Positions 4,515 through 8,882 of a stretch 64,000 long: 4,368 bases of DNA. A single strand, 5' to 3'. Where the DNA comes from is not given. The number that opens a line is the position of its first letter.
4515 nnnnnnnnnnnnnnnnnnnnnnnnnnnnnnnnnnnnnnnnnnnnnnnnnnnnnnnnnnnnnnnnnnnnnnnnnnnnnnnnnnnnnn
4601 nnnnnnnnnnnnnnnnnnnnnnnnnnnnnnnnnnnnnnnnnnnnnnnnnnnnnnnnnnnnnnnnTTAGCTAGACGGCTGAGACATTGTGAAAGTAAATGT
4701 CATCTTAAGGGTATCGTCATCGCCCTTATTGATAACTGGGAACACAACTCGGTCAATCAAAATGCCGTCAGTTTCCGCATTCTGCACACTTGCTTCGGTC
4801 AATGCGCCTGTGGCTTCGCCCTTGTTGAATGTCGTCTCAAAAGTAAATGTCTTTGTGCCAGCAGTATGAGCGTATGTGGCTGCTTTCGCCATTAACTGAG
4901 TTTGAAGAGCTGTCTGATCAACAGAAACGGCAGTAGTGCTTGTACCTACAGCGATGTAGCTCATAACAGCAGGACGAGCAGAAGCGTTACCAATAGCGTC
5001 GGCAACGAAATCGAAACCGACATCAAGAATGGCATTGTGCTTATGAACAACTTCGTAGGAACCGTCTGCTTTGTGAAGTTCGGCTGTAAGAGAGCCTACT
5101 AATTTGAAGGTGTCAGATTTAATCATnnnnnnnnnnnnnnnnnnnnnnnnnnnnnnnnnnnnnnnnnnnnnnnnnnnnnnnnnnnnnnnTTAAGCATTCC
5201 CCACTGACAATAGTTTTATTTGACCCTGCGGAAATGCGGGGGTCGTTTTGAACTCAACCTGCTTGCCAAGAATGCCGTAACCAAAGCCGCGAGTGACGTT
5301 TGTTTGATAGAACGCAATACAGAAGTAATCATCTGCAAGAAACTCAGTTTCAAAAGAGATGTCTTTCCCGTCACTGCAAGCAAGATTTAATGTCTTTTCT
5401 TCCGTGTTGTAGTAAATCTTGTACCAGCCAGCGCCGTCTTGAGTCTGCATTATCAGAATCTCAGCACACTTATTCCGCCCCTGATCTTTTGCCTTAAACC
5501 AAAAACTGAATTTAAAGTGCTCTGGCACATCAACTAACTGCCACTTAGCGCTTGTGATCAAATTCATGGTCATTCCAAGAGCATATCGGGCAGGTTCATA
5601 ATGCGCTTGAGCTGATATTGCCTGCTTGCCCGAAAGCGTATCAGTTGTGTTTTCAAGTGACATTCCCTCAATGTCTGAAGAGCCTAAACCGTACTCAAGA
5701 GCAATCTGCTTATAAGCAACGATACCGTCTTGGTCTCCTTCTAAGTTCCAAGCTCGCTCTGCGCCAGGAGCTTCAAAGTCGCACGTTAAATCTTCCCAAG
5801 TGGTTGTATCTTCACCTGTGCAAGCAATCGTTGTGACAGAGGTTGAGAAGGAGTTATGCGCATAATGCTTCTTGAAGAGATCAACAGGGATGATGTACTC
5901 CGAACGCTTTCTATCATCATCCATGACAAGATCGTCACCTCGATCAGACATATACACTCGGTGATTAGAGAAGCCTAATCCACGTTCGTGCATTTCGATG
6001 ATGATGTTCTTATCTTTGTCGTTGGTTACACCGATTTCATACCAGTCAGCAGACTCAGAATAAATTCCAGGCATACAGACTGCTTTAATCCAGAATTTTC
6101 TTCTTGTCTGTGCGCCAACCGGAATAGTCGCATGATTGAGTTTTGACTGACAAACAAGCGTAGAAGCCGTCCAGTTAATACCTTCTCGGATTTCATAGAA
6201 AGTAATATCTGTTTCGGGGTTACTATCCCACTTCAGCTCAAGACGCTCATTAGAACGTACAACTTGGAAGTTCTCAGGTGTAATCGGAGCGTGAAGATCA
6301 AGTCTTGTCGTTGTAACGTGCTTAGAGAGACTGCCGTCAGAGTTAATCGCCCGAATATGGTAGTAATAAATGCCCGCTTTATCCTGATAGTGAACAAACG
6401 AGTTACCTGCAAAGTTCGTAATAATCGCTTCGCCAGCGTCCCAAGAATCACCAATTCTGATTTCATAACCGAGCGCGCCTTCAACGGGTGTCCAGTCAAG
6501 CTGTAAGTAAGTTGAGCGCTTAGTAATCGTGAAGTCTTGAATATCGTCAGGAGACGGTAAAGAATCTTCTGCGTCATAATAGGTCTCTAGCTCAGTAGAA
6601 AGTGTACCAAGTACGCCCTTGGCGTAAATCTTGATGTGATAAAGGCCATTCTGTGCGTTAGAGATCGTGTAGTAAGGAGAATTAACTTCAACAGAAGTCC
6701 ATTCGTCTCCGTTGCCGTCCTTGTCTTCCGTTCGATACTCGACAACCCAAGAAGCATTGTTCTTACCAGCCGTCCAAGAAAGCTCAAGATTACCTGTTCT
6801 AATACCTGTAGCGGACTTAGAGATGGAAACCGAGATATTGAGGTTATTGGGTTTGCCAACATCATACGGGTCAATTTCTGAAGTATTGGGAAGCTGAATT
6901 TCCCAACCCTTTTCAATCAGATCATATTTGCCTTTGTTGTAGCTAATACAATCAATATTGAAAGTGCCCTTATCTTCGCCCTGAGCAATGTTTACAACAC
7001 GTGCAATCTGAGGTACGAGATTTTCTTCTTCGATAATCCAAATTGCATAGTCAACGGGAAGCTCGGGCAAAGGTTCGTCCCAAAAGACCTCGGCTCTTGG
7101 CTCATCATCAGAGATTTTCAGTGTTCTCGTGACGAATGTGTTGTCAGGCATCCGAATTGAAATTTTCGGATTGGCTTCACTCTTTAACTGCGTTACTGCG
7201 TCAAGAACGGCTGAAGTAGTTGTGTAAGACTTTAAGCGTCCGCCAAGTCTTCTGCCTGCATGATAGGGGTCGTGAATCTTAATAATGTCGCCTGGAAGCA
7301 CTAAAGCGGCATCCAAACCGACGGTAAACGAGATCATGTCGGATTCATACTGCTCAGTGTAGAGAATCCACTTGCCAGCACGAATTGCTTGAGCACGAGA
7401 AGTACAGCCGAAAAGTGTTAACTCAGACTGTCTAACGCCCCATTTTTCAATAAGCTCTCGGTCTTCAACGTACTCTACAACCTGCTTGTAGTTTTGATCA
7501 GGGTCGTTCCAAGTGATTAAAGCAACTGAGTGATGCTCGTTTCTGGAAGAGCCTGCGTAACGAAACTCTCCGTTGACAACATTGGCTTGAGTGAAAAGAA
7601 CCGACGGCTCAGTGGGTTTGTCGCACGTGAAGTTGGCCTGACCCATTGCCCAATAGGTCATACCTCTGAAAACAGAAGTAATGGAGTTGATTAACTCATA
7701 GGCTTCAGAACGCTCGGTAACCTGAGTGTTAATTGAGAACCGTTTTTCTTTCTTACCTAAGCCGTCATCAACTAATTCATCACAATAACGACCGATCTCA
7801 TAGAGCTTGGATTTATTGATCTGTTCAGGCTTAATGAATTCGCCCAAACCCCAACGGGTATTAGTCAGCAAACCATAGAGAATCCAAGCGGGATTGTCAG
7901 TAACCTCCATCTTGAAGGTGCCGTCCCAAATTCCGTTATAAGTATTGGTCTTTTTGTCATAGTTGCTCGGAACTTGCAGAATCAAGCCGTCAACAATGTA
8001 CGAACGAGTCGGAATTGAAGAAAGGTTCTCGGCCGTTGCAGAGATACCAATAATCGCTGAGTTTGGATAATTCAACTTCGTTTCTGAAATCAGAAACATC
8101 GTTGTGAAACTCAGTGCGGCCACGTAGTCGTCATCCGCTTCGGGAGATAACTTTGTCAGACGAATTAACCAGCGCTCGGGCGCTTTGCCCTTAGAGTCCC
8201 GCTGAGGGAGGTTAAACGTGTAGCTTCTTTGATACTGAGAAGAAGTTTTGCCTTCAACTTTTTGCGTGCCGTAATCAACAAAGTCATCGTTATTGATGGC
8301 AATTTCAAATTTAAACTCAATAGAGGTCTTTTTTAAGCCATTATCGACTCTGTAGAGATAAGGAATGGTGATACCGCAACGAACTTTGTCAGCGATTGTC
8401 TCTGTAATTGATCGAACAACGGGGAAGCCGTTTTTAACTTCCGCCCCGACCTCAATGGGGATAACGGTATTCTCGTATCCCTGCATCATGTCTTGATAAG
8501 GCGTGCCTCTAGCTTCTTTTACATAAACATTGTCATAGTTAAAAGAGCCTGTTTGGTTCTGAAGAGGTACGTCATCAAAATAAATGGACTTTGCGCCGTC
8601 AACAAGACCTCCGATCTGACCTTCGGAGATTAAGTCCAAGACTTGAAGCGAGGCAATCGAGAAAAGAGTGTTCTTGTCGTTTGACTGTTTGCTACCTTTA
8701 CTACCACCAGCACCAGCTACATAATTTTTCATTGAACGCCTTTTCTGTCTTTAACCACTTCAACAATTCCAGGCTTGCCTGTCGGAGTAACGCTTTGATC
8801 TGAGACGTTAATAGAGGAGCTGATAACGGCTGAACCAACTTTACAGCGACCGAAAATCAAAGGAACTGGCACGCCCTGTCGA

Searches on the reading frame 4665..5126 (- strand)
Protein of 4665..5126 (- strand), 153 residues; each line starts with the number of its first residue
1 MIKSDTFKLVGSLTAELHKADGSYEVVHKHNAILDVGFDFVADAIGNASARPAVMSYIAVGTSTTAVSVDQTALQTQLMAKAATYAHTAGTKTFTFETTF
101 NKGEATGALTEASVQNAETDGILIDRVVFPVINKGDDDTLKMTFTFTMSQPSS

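Call 11: search_protein_families(library=pfam, max_evalue=0.1, proteins=[window:4665-5126:-])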
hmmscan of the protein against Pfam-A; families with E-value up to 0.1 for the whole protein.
window:4665-5126:- (153 aa): 0 families

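Call 12: search_protein_families(library=phrogs, max_evalue=0.01, proteins=[window:4665-5126:-])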
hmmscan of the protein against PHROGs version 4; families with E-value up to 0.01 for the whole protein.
window:4665-5126:- (153 aa): 4 families
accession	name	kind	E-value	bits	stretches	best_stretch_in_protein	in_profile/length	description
phrog_5417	-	unknown function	1.7e-23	84.1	1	16-148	18-156/156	-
phrog_4176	-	tail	3.4e-10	41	1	10-127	13-137/309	tail fiber protein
phrog_23653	-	unknown function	2.5e-06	28.4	1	25-130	33-149/168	-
phrog_21822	-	unknown function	0.00066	20.4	1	31-147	214-328/330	-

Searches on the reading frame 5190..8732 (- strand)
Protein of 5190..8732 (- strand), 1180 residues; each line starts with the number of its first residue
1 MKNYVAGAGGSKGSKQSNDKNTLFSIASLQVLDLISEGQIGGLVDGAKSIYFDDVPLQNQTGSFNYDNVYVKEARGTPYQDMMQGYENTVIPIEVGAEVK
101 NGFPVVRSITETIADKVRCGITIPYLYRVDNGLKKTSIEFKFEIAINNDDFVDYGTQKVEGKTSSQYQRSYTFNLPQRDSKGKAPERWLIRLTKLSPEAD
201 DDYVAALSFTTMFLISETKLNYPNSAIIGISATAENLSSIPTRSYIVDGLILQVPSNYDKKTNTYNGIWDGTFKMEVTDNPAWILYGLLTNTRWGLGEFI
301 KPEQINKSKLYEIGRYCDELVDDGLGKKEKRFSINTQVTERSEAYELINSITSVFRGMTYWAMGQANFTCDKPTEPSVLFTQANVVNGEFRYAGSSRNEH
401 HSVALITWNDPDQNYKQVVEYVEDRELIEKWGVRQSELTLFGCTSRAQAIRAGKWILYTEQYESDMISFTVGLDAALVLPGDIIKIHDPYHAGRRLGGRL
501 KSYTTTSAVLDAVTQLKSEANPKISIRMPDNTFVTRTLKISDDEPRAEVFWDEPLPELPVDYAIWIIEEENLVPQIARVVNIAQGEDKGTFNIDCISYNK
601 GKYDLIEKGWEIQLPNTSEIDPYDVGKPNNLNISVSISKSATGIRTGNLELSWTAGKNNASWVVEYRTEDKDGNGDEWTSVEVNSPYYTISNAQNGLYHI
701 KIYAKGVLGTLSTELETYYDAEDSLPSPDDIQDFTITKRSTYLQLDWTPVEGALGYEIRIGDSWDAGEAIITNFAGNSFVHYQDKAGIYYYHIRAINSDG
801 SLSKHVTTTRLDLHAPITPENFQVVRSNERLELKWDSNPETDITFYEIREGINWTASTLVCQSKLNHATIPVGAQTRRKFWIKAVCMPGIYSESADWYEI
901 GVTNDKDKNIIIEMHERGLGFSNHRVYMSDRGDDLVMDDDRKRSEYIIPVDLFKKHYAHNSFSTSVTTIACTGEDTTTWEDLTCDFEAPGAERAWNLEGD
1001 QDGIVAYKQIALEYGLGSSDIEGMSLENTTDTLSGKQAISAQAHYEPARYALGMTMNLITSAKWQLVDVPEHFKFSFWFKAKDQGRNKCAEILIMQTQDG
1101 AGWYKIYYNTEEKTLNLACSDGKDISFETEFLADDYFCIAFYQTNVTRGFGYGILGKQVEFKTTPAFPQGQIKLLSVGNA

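Call 11: search_protein_families(library=pfam, max_evalue=0.1, proteins=[window:5190-8732:-])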
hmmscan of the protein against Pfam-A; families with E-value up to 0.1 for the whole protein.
window:5190-8732:- (1180 aa): 3 families
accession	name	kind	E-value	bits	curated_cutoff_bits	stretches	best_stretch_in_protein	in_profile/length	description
PF13550.12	Phage-tail_3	-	3.5e-25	89.2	23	1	339-499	1-158/164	Putative phage tail protein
PF24801.1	FNIII-A_GpJ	-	8.4e-21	74.9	27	1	90-205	2-112/126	Tip attachment protein J,FNIII-A domain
PF00801.26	PKD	-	0.049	14.1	23.5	0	763-809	33-79/80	PKD domain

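Call 12: search_protein_families(library=phrogs, max_evalue=0.01, proteins=[window:5190-8732:-])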
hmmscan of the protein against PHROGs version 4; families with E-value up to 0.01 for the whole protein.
window:5190-8732:- (1180 aa): 15 families
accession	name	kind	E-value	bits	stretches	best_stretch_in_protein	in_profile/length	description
phrog_2589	-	tail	3e-235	784.9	1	3-713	4-700/3686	tail protein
phrog_31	-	tail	5e-234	781.2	2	7-721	264-961/1565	central tail fiber J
phrog_1727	-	tail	2.4e-181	606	1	6-734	6-726/1174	tail protein and host specificity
phrog_7997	-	tail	4.2e-90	304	1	305-799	2-492/589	tail protein and host specificity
phrog_2148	-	tail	7.4e-82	277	1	263-704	3-436/901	tail fiber protein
phrog_10652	-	unknown function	6.8e-68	230.2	1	254-504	1-254/328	-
phrog_15723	-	unknown function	3.5e-32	112.8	1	289-473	6-194/223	-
phrog_14774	-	unknown function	7.6e-32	111.2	1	158-336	37-210/212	-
phrog_10903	-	unknown function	2.7e-21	76.7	2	334-596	3-276/954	-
phrog_4346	-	unknown function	3.6e-18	66.4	1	7-179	2-176/600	-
phrog_30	-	tail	1.3e-14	55.5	1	8-286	3-278/544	minor tail protein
phrog_469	-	tail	1.6e-14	53.9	1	340-535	624-816/903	tail protein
phrog_5616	-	tail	2e-09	37.3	1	276-490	238-461/873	tail fiber protein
phrog_12398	-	unknown function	8e-05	23.3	0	561-703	7-139/218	-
phrog_33719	-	unknown function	0.00083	19.2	1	648-818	293-457/636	-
